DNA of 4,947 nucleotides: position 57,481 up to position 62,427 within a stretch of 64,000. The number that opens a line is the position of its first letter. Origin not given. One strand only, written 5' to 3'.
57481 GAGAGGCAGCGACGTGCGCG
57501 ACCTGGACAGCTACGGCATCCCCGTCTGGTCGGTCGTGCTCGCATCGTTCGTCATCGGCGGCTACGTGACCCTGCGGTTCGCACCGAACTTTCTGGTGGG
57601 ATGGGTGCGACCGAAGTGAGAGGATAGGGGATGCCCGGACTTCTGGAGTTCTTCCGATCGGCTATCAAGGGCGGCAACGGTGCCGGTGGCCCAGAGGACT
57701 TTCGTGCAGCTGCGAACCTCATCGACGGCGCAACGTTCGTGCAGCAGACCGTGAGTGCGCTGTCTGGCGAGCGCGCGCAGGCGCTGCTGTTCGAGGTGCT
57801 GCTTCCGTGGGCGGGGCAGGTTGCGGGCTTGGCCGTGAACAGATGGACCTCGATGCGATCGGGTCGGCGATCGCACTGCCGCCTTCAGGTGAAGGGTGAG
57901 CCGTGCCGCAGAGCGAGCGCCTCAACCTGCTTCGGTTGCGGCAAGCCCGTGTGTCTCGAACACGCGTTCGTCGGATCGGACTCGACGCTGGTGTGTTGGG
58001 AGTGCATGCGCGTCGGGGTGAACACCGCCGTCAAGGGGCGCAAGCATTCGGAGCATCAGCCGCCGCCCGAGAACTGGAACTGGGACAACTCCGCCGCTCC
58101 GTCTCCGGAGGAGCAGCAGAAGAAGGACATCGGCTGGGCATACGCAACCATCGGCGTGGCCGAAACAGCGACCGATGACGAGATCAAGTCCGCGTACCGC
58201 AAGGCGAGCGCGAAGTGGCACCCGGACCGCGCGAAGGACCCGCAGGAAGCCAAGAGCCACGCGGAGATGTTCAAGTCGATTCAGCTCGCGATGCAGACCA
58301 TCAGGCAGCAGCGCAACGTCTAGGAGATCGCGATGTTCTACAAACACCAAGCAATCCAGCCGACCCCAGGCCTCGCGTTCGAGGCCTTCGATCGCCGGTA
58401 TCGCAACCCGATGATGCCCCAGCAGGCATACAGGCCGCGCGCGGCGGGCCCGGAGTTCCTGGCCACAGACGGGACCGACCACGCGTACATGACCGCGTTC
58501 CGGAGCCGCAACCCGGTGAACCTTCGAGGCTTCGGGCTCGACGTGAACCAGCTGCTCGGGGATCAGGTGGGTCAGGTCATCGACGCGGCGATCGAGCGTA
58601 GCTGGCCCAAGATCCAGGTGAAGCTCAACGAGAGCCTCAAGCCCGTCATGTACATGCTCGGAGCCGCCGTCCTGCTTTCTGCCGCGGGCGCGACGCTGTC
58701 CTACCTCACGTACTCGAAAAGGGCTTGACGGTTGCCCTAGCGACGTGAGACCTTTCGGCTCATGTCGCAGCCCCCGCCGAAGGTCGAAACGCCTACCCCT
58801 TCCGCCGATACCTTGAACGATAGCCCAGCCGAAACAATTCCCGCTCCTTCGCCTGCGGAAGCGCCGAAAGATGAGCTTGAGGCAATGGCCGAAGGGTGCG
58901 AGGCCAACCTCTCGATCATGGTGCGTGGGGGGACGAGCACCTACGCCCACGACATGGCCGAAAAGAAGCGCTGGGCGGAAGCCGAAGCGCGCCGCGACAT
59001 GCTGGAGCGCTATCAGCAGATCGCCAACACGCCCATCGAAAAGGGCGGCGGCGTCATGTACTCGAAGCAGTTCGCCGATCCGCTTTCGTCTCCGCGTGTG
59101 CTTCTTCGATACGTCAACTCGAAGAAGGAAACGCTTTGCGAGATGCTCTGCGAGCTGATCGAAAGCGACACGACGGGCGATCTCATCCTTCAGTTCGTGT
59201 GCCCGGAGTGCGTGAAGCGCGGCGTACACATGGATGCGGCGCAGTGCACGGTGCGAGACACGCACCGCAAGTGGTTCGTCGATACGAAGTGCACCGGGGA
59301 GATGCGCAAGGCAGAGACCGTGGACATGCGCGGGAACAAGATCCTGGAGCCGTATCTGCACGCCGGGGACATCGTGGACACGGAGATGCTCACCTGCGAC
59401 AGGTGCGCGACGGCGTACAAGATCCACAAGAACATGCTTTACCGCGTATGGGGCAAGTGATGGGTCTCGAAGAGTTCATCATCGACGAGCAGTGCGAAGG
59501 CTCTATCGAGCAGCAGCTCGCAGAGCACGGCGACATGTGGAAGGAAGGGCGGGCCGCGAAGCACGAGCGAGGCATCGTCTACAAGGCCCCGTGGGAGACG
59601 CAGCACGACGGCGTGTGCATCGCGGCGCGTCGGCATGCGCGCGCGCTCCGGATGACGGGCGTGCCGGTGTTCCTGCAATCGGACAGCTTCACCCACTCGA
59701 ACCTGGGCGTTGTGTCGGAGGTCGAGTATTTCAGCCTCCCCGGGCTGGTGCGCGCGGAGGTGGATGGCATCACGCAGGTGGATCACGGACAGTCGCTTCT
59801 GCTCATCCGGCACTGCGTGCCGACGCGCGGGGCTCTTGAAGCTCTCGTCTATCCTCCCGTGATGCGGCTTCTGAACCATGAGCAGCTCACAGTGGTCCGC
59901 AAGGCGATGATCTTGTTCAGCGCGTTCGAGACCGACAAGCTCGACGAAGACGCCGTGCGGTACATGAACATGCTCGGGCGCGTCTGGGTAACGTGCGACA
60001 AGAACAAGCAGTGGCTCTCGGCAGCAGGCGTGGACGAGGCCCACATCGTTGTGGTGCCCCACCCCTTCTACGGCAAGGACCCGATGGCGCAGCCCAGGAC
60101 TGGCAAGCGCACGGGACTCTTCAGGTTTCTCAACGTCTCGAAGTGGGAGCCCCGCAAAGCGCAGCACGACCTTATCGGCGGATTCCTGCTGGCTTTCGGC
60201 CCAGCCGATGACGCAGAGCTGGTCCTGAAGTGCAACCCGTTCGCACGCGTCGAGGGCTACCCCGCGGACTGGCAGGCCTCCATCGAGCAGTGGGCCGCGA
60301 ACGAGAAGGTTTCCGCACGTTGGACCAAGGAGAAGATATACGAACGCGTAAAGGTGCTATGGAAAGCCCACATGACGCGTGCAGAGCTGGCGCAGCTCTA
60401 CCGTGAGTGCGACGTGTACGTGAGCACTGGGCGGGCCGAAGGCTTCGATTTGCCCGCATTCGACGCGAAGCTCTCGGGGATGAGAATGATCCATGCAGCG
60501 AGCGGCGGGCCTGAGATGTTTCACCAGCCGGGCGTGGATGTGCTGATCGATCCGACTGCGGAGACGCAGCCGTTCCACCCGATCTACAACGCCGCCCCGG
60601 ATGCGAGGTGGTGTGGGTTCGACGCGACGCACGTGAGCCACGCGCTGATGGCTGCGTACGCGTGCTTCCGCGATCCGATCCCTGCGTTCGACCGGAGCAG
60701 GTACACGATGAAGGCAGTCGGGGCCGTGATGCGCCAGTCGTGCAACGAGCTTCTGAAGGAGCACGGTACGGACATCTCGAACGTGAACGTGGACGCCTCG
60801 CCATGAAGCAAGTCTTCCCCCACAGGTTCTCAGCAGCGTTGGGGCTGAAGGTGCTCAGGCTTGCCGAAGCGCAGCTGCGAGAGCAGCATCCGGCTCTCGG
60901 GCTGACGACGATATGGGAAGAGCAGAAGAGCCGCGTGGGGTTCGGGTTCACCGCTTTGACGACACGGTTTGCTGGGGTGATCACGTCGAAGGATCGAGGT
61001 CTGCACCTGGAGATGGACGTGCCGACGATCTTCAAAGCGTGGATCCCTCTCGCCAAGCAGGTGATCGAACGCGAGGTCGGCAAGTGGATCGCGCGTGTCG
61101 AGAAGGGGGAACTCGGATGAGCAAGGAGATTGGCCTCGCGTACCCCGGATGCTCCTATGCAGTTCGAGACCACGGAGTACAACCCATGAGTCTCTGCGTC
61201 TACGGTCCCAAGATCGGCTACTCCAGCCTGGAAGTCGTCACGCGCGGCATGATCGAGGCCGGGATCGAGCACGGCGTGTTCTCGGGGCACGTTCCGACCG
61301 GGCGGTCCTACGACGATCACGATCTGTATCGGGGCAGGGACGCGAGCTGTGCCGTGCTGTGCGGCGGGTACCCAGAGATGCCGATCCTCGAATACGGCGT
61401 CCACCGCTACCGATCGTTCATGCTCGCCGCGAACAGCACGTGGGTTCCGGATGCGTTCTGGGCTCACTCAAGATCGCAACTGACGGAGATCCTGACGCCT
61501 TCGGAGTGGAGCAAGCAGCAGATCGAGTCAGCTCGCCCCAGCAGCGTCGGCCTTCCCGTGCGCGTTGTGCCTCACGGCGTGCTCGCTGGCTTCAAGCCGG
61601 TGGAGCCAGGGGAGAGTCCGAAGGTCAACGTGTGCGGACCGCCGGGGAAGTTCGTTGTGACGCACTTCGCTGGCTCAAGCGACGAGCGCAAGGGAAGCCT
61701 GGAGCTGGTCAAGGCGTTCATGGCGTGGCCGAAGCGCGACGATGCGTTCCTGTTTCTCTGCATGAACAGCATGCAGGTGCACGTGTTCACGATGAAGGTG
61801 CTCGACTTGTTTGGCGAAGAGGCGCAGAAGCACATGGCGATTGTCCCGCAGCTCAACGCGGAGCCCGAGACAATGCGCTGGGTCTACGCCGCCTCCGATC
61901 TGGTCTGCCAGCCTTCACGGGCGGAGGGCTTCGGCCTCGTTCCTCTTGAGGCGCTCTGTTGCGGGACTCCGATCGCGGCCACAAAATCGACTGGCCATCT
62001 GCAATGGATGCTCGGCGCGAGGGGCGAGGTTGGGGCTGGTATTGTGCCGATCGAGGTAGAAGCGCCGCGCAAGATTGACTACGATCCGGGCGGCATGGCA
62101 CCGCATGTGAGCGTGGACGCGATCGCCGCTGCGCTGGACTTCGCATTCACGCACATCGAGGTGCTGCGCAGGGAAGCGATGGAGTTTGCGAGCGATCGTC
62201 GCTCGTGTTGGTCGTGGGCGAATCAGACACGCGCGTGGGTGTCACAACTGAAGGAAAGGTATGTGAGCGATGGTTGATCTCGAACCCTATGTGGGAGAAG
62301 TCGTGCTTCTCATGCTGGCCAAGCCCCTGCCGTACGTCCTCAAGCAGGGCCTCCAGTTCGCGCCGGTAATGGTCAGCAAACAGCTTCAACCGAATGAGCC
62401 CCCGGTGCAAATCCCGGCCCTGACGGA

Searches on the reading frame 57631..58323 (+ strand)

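Call 101: search_protein_families(library=phrogs, max_evalue=0.001, proteins=[window:57631-58323:+])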
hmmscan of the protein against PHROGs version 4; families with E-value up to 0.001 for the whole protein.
window:57631-58323:+ (230 aa): 5 families
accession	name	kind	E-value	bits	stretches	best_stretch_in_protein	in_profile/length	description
phrog_14336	-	unknown function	3.2e-10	40.9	1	171-224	7-56/363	-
phrog_13942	-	unknown function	2.8e-05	24.6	1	170-201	17-48/336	-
phrog_2778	-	unknown function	5e-05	24.2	1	163-208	30-75/239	-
phrog_9210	-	unknown function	8.3e-05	23.3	1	157-207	138-188/204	-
phrog_11153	-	unknown function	0.00044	21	1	171-207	8-44/337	-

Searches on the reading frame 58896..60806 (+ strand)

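Call 8: search_protein_families(library=pfam, max_evalue=0.01, proteins=[window:58896-60806:+])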
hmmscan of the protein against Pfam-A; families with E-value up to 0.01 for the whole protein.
window:58896-60806:+ (636 aa): 2 families
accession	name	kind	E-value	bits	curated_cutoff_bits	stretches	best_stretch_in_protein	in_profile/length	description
PF13692.12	Glyco_trans_1_4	-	0.00056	20.6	27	1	479-553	55-126/142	Glycosyl transferases group 1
PF00534.26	Glycos_transf_1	-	0.00068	19.7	26.4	1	470-554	60-143/172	Glycosyl transferases group 1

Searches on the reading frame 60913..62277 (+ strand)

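Call 8: search_protein_families(library=pfam, max_evalue=0.01, proteins=[window:60913-62277:+])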
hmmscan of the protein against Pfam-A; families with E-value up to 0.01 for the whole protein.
window:60913-62277:+ (454 aa): 3 families
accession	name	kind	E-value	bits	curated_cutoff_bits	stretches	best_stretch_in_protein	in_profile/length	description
PF20706.3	GT4-conflict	-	1.2e-12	48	26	1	309-440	263-383/385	Family 4 Glycosyltransferase in conflict systems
PF00534.26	Glycos_transf_1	-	1.6e-11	44.5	26.4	1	251-362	19-127/172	Glycosyl transferases group 1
PF13692.12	Glyco_trans_1_4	-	2.2e-09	38.1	27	1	305-362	58-111/142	Glycosyl transferases group 1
